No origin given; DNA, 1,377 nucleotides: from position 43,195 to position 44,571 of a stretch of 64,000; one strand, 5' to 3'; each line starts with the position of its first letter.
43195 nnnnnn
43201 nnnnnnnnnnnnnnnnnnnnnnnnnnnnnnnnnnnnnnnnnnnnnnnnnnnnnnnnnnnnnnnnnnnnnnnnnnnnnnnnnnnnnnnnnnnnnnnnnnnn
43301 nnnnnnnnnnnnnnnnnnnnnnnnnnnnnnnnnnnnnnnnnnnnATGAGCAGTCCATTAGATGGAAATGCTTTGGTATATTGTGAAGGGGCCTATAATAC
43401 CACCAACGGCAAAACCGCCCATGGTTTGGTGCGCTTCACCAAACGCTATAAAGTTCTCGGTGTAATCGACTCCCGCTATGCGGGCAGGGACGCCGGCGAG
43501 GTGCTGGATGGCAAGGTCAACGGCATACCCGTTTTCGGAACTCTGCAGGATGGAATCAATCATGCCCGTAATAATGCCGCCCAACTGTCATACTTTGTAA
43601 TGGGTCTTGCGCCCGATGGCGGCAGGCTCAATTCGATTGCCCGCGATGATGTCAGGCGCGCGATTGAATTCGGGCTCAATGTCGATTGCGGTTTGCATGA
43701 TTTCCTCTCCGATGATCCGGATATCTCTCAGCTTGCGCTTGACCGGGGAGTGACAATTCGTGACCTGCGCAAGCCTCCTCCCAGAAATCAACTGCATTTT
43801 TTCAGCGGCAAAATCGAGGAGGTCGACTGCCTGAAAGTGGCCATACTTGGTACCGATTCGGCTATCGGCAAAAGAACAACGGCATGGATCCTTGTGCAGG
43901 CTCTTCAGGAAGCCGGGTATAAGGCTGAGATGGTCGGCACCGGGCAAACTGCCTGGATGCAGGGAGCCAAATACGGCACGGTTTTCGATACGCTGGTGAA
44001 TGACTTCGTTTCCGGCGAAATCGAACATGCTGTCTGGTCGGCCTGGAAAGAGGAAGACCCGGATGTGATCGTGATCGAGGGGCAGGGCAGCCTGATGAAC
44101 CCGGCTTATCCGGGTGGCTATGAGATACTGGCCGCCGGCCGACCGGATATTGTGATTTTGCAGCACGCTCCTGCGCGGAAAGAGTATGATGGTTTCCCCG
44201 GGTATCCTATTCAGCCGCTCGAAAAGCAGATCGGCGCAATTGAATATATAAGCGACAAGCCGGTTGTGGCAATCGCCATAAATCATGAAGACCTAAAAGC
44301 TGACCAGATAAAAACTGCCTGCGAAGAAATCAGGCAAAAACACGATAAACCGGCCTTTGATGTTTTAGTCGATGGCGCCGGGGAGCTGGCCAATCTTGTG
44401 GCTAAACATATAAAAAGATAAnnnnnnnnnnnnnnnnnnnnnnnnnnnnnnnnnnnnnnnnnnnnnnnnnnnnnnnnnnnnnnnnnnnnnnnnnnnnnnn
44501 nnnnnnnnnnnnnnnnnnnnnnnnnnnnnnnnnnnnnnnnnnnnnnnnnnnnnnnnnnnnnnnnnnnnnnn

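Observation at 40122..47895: Compact TetR-MFS-PLP-DUF1611-(PP-loop::creatininase)-epimerase operon: candidate undescribed amino-acid/peptide-derived small-molecule pathway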

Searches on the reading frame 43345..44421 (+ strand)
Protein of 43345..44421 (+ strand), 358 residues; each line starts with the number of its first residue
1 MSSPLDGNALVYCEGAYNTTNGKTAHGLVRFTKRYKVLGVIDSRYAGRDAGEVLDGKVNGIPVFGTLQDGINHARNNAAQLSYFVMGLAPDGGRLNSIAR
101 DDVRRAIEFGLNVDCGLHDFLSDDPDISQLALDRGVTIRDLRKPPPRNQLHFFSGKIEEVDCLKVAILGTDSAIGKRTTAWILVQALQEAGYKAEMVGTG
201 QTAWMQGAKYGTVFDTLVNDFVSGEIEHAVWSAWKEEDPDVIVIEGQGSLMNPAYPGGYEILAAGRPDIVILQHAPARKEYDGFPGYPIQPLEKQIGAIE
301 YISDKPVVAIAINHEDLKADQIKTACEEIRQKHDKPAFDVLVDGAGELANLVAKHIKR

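Call 3: search_protein_families(library=pfam, proteins=[window:43345-44421:+])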
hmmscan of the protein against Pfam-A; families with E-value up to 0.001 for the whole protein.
window:43345-44421:+ (358 aa): 2 families
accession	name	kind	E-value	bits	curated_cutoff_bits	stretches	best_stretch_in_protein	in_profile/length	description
PF07755.17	DUF1611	-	1.1e-65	221.3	25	1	152-348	2-200/201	Domain of unknown function (DUF1611_C) P-loop domain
PF17396.8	DUF1611_N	-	1.3e-21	77.2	22.6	1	44-144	2-95/95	Domain of unknown function (DUF1611_N) Rossmann-like domain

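Call 4: search_protein_families(library=ncbifam, proteins=[window:43345-44421:+])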
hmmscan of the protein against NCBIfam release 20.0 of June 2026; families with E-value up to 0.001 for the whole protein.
window:43345-44421:+ (358 aa): 2 families
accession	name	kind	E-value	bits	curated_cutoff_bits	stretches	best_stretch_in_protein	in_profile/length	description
NF041892.1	DgcN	equivalog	1.1e-42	146.2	480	1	77-350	53-324/326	N-acetyltransferase DgcN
TIGR00347.1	bioD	equivalog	1.8e-05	24.9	83.3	0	167-199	2-34/166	dethiobiotin synthase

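Call 35: search_solved_structures(query=window:43345-44421:+, max_evalue=0.01)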
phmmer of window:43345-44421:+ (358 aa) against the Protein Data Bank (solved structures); distinct sequences matched with E-value up to 0.01: 3.
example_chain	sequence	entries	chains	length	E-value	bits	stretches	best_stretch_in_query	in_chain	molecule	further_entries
2g0t_A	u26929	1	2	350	2.2e-38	135.5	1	10-309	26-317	conserved hypothetical protein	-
2obn_A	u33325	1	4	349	3.2e-31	111.9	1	9-352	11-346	Hypothetical protein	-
7xrj_A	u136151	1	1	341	1e-29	107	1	78-354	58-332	Putative NAD-dependent epimerase/dehydratase family protein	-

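Call 54: search_protein_families(library=padloc, proteins=[window:43345-44421:+], max_evalue=0.01)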
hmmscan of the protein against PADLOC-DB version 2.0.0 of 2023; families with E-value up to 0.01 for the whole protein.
window:43345-44421:+ (358 aa): 0 families

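Call 90: search_dna_similar(query=window:43345-44421:+, collection=plasmids, mode=protein, max_evalue=1e-10, max_rows=25)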
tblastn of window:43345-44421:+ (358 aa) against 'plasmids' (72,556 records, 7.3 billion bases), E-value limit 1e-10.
Records with a match: 109; places in all: 110; records where one place covers at least 80% of the query: 33.
Best place of each record, by identity: <60% 109.
By first word of the organism name: Klebsiella 20; Vibrio 16; Sinorhizobium 14; Pantoea 12; Azospirillum 7; Haladaptatus 4; Burkholderia 4; Enterobacter 3; Sphingobium 3; Ruegeria 2; and 19 more.
By predicted mobility (MOB-suite, as given by PLSDB): non-mobilizable 68; conjugative 31; mobilizable 10.
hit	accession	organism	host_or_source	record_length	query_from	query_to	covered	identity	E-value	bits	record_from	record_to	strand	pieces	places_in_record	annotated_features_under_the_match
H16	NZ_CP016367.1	Phaeobacter porticola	cell culture,barnacle at wood pile-on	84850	2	352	98%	44.4%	5e-88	296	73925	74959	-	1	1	DUF1611 domain-containing protein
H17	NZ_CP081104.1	Ruegeria conchae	-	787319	8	358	98%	43.3%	1e-80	275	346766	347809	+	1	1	DUF1611 domain-containing protein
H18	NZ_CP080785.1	Aliiroseovarius crassostreae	-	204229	8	353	97%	42.5%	9e-83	281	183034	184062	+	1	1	DUF1611 domain-containing protein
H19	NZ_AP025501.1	Vibrio lentus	-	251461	4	354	98%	40.7%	1e-83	283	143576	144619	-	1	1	DUF1611 domain-containing protein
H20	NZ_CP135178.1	Vibrio cyclitrophicus ZF270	filtered seawater (large, >=63 ...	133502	4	354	98%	40.5%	7e-83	281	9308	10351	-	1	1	DUF1611 domain-containing protein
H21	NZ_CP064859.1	Vibrio europaeus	shellfish hatchery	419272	4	352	97%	39.5%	1e-80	275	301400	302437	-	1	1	DUF1611 domain-containing protein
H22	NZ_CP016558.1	Vibrio coralliilyticus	Crassostrea gigas,Bacterial ...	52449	8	343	94%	40.8%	3e-78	268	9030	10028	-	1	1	DUF1611 domain-containing protein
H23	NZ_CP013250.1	Vibrio parahaemolyticus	Crab Marinated in Soy Sauce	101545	3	352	98%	38.9%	3e-80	273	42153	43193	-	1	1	DUF1611 domain-containing protein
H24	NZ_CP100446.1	Natrinema caseinilyticum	marine sediment,sediment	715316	9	348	95%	35.7%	6e-35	142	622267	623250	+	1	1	DUF1611 domain-containing protein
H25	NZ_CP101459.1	Natrononativus amylolyticus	cell culture,sediment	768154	8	321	88%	38.0%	2e-49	185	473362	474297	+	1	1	DUF1611 domain-containing protein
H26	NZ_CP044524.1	Halorussus halophilus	pure culture,marine solar saltern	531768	9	311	85%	38.7%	2e-51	191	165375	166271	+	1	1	DUF1611 domain-containing protein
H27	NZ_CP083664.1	Haloprofundus salinisoli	cell culture,saline soil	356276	9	311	85%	38.0%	2e-50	187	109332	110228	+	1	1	DUF1611 domain-containing protein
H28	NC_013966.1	Haloferax volcanii DS2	-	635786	8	311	85%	37.6%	3e-49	184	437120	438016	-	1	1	DUF1611 domain-containing protein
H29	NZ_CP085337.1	Haladaptatus halobius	cell culture,saline soil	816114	9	311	85%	37.4%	9e-47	177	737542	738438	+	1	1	DUF1611 domain-containing protein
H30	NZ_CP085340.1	Haladaptatus halobius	cell culture,saline soil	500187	10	311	84%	37.2%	9e-47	177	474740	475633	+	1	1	DUF1611 domain-containing protein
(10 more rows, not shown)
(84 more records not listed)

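Call 91: get_annotated_region(hit=H16, flank=7000)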
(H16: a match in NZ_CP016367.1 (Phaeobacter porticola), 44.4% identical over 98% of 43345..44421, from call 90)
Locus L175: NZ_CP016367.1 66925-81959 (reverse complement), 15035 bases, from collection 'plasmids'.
description: Phaeobacter porticola strain P97 plasmid pP97_c, complete sequence
organism: Phaeobacter porticola (NCBI taxid 1844006)
taxonomy: Bacteria; Pseudomonadota; Alphaproteobacteria; Rhodobacterales; Roseobacteraceae; Phaeobacter; Phaeobacter porticola
host: -; source: cell culture,barnacle at wood pile-on; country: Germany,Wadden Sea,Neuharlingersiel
typing (MOB-suite, as given by PLSDB): mobilizable; replicon rep_cluster_613; relaxase MOBP
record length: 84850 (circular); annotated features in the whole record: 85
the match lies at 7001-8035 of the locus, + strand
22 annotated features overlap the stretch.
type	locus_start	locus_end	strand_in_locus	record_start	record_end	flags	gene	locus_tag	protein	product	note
CDS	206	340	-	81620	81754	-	-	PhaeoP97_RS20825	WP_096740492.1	hypothetical protein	-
CDS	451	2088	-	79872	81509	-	groL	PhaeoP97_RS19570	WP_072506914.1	chaperonin GroEL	GO:0006457 - protein folding [Evidence IEA]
CDS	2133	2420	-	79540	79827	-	-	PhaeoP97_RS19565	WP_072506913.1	co-chaperone GroES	-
CDS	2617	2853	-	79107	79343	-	-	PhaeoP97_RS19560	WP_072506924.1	hypothetical protein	-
CDS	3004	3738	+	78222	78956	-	-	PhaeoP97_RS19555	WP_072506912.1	Crp/Fnr family transcriptional regulator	GO:0006355 - regulation of DNA-templated transcription [Evidence IEA]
CDS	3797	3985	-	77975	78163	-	-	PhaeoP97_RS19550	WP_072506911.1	hypothetical protein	-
CDS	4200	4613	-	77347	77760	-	-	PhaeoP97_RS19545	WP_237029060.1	hypothetical protein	-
CDS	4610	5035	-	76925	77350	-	-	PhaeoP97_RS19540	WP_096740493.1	hypothetical protein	-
CDS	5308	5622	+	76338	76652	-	-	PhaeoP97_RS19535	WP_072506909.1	hypothetical protein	-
CDS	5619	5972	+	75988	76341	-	-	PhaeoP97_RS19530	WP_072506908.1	hypothetical protein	-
CDS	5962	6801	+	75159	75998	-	-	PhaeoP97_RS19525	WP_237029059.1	hypothetical protein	-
CDS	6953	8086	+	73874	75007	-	-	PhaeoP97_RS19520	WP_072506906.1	DUF1611 domain-containing protein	-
CDS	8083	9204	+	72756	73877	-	-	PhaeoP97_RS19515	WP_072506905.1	alanine/ornithine racemase family PLP-dependent enzyme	-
CDS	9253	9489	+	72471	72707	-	-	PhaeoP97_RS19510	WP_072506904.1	hypothetical protein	-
CDS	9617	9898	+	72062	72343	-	-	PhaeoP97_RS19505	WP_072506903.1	hypothetical protein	-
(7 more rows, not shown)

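Call 92: get_annotated_region(hit=H19, flank=7000)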
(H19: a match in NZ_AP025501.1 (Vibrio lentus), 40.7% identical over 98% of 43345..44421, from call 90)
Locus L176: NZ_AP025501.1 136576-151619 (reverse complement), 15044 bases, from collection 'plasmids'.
description: Vibrio lentus strain LMG 21034 plasmid p1, complete sequence
organism: Vibrio lentus (NCBI taxid 136468)
taxonomy: Bacteria; Pseudomonadota; Gammaproteobacteria; Vibrionales; Vibrionaceae; Vibrio; Vibrio lentus
host: -; source: -; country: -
typing (MOB-suite, as given by PLSDB): conjugative; replicon rep_cluster_1317; relaxase MOBF; mating-pair formation MPF_F
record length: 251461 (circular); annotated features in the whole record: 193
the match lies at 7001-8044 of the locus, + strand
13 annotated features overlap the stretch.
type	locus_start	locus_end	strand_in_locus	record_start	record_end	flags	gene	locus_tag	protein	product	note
CDS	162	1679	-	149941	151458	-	-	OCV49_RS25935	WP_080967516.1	ISNCY family transposase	-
CDS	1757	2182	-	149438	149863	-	-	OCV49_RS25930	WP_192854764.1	AAA family ATPase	-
CDS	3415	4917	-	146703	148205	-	-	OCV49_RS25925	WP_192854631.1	arylsulfatase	-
CDS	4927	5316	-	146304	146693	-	-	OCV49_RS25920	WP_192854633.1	DUF4345 domain-containing protein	-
CDS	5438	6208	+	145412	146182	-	-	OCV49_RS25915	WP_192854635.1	DUF481 domain-containing protein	-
CDS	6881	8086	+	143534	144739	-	-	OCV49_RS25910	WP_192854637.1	DUF1611 domain-containing protein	-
CDS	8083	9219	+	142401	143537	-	-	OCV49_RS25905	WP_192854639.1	alanine/ornithine racemase family PLP-dependent enzyme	-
CDS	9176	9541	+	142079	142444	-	gspS2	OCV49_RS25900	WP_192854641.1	type II secretion system pilot lipoprotein GspS-beta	-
CDS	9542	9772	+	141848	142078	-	-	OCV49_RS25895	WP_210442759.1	hypothetical protein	-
CDS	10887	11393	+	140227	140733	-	-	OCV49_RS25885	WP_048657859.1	AAA family ATPase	-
CDS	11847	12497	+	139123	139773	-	-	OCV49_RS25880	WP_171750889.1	hypothetical protein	-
CDS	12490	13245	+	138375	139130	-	-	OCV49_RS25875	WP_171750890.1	DUF3307 domain-containing protein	-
CDS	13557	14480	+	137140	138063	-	-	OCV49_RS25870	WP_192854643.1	Rpn family recombination-promoting nuclease/putative transposase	-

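Call 93: get_annotated_region(hit=H28, flank=7000)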
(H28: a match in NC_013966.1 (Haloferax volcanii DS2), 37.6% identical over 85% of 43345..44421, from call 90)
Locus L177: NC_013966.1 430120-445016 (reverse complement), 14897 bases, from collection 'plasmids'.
description: Haloferax volcanii DS2 plasmid pHV4, complete sequence
organism: Haloferax volcanii DS2 (NCBI taxid 309800)
taxonomy: Archaea; Euryarchaeota; Halobacteria; Halobacteriales; Haloferacaceae; Haloferax; Haloferax volcanii; Haloferax volcanii DS2
host: -; source: -; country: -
typing (MOB-suite, as given by PLSDB): non-mobilizable
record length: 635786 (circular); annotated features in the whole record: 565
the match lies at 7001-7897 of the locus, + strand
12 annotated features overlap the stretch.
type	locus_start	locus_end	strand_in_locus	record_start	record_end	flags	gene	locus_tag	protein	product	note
CDS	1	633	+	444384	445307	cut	-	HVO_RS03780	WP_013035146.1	helix-turn-helix domain-containing protein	GO:0006355 - regulation of DNA-templated transcription [Evidence IEA]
CDS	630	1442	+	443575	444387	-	-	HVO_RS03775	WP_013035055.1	DUF6036 family nucleotidyltransferase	-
CDS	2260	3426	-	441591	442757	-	-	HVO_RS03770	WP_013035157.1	ISH3-like element ISH51 family transposase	GO:0006313 - DNA transposition [Evidence IEA]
CDS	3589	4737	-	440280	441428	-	-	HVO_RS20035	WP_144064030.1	PH domain-containing protein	-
CDS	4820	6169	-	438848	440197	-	-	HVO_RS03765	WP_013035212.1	IS4 family transposase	-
CDS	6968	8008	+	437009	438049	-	-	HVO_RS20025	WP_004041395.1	DUF1611 domain-containing protein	-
CDS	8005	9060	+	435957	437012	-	-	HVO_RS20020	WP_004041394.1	dipeptide epimerase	-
CDS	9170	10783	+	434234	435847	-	-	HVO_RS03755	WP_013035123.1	D-aminoacylase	-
CDS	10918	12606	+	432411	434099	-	-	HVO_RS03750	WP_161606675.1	ABC transporter substrate-binding protein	-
CDS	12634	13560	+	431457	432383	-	-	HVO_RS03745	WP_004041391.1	ABC transporter permease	GO:0055085 - transmembrane transport [Evidence IEA]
CDS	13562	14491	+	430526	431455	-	-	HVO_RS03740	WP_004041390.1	ABC transporter permease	-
CDS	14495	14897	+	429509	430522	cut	-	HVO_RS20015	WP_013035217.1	ABC transporter ATP-binding protein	-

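Call 94: search_dna_similar(query=window:43345-44421:+, collection=plasmids, mode=protein, max_evalue=1e-10, max_rows=30, rows=spread)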
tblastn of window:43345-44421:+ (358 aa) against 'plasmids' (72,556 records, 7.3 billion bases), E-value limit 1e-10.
Records with a match: 109; places in all: 110; records where one place covers at least 80% of the query: 33.
Best place of each record, by identity: <60% 109.
By first word of the organism name: Klebsiella 20; Vibrio 16; Sinorhizobium 14; Pantoea 12; Azospirillum 7; Haladaptatus 4; Burkholderia 4; Enterobacter 3; Sphingobium 3; Ruegeria 2; and 19 more.
By predicted mobility (MOB-suite, as given by PLSDB): non-mobilizable 68; conjugative 31; mobilizable 10.
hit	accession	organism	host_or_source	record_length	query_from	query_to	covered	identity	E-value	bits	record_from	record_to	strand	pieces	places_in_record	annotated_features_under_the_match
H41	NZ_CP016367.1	Phaeobacter porticola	cell culture,barnacle at wood pile-on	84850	2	352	98%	44.4%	5e-88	296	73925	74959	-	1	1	DUF1611 domain-containing protein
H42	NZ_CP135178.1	Vibrio cyclitrophicus ZF270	filtered seawater (large, >=63 ...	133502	4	354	98%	40.5%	7e-83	281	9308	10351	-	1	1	DUF1611 domain-containing protein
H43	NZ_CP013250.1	Vibrio parahaemolyticus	Crab Marinated in Soy Sauce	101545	3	352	98%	38.9%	3e-80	273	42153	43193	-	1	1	DUF1611 domain-containing protein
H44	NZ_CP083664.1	Haloprofundus salinisoli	cell culture,saline soil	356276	9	311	85%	38.0%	2e-50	187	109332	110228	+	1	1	DUF1611 domain-containing protein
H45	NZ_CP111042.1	Haladaptatus caseinilyticus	cell culture,sediment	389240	10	311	84%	36.7%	2e-44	170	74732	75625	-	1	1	DUF1611 domain-containing protein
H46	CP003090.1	Burkholderia sp. YI23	-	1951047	10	355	97%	28.8%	3e-35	143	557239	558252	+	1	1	hypothetical protein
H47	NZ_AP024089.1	Vibrio nigripulchritudo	-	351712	8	341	93%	29.3%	4e-41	160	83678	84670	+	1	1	DUF1611 domain-containing protein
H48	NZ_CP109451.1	Streptomyces sp. NBC_01471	-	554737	3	319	89%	28.5%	1e-25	115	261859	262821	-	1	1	DUF1611 domain-containing protein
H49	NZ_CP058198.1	Enterobacter roggenkampii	culture,Wastewater influent sample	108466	69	352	79%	31.0%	6e-23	107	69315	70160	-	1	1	dgcN: N-acetyltransferase DgcN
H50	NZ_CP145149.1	Klebsiella pneumoniae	Homo sapiens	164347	69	352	79%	31.0%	6e-23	107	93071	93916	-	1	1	dgcN: N-acetyltransferase DgcN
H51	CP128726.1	Klebsiella pneumoniae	Homo sapiens,bile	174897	69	352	79%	31.0%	6e-23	107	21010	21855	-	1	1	DUF1611 domain-containing protein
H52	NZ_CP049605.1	Klebsiella pneumoniae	Musca domestica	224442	69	352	79%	31.0%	6e-23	107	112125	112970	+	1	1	dgcN: N-acetyltransferase DgcN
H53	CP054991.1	Klebsiella pneumoniae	Shatin WWTPs_88 WWTPs influent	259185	69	352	79%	31.0%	6e-23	107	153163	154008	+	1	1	DUF1611 domain-containing protein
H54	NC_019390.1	Klebsiella pneumoniae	-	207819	69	352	79%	31.0%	7e-23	107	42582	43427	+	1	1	dgcN: N-acetyltransferase DgcN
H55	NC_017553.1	Pantoea ananatis PA13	-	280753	84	352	75%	32.4%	4e-25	114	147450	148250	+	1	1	dgcN: N-acetyltransferase DgcN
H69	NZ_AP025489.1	Vibrio fortis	-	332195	84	350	75%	26.0%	2e-17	91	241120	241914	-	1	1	dgcN: N-acetyltransferase DgcN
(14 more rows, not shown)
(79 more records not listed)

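Call 95: get_annotated_region(hit=H55, flank=5000)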
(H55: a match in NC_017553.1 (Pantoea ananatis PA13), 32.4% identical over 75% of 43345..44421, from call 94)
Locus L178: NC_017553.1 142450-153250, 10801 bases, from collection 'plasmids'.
description: Pantoea ananatis PA13 plasmid PAGR_p, complete sequence
organism: Pantoea ananatis PA13 (NCBI taxid 1095774)
taxonomy: Bacteria; Pseudomonadota; Gammaproteobacteria; Enterobacterales; Erwiniaceae; Pantoea; Pantoea ananatis; Pantoea ananatis PA13
host: -; source: -; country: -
typing (MOB-suite, as given by PLSDB): non-mobilizable; replicon rep_cluster_1232
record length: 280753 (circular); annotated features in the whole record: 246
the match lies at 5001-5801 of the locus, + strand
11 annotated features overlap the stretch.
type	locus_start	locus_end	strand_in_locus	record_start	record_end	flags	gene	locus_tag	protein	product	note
CDS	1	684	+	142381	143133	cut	rutB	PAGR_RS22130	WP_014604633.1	pyrimidine utilization protein B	-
CDS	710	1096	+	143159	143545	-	rutC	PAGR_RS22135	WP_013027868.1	pyrimidine utilization protein C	-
CDS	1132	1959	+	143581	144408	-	rutD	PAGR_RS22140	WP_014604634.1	pyrimidine utilization protein D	GO:0006212 - uracil catabolic process [Evidence IEA]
CDS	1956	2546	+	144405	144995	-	-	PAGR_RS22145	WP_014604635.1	malonic semialdehyde reductase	-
CDS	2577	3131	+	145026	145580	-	rutF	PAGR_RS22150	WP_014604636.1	NADH-dependent FMN reductase RutF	-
CDS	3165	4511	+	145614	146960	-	rutG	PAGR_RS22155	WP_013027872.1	pyrimidine utilization transport protein G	GO:0006864 - pyrimidine nucleotide transport [Evidence IEA]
CDS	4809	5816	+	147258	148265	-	dgcN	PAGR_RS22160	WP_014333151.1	N-acetyltransferase DgcN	-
CDS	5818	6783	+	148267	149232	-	ycjG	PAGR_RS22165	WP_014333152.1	N-acetyl-D-Glu racemase DgcA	GO:0009063 - amino acid catabolic process [Evidence IEA]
CDS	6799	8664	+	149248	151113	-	-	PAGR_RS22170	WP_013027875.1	ABC transporter ATP-binding protein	-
CDS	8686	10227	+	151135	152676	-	-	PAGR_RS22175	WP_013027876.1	glutathione ABC transporter substrate-binding protein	-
CDS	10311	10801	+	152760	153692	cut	-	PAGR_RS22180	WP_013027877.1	ABC transporter permease subunit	GO:0055085 - transmembrane transport [Evidence IEA]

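Call 96: get_annotated_region(hit=H69, flank=5000)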
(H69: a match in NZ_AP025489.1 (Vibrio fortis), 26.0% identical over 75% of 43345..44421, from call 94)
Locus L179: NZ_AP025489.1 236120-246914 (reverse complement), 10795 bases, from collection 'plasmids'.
description: Vibrio fortis strain LMG 21557 plasmid pLMG21557, complete sequence
organism: Vibrio fortis (NCBI taxid 212667)
taxonomy: Bacteria; Pseudomonadota; Gammaproteobacteria; Vibrionales; Vibrionaceae; Vibrio; Vibrio fortis
host: -; source: -; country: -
typing (MOB-suite, as given by PLSDB): non-mobilizable
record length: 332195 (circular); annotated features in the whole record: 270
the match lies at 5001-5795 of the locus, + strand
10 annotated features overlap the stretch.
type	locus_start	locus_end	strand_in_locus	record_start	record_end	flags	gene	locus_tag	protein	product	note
CDS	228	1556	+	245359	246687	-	-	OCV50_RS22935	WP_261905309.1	D-serine ammonia-lyase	GO:0046416 - D-amino acid metabolic process [Evidence IEA]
CDS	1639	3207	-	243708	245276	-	-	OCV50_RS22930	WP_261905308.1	sensor domain-containing diguanylate cyclase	-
CDS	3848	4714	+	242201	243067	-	-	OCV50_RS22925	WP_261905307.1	LysR family transcriptional regulator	GO:0006355 - regulation of DNA-templated transcription [Evidence IEA]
CDS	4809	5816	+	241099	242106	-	dgcN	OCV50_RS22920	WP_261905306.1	N-acetyltransferase DgcN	-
CDS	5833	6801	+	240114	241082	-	dgcA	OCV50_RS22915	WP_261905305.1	N-acetyl-D-Glu racemase DgcA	-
CDS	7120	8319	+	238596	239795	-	-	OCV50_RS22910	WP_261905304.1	ParA family protein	-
CDS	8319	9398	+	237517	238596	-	-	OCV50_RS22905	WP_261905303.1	ParB family protein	-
CDS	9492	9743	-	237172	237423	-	-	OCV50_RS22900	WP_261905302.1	TIGR03643 family protein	-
CDS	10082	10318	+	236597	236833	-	-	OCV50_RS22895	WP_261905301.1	hypothetical protein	-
CDS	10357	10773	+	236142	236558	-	-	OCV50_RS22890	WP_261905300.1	DUF6678 family protein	-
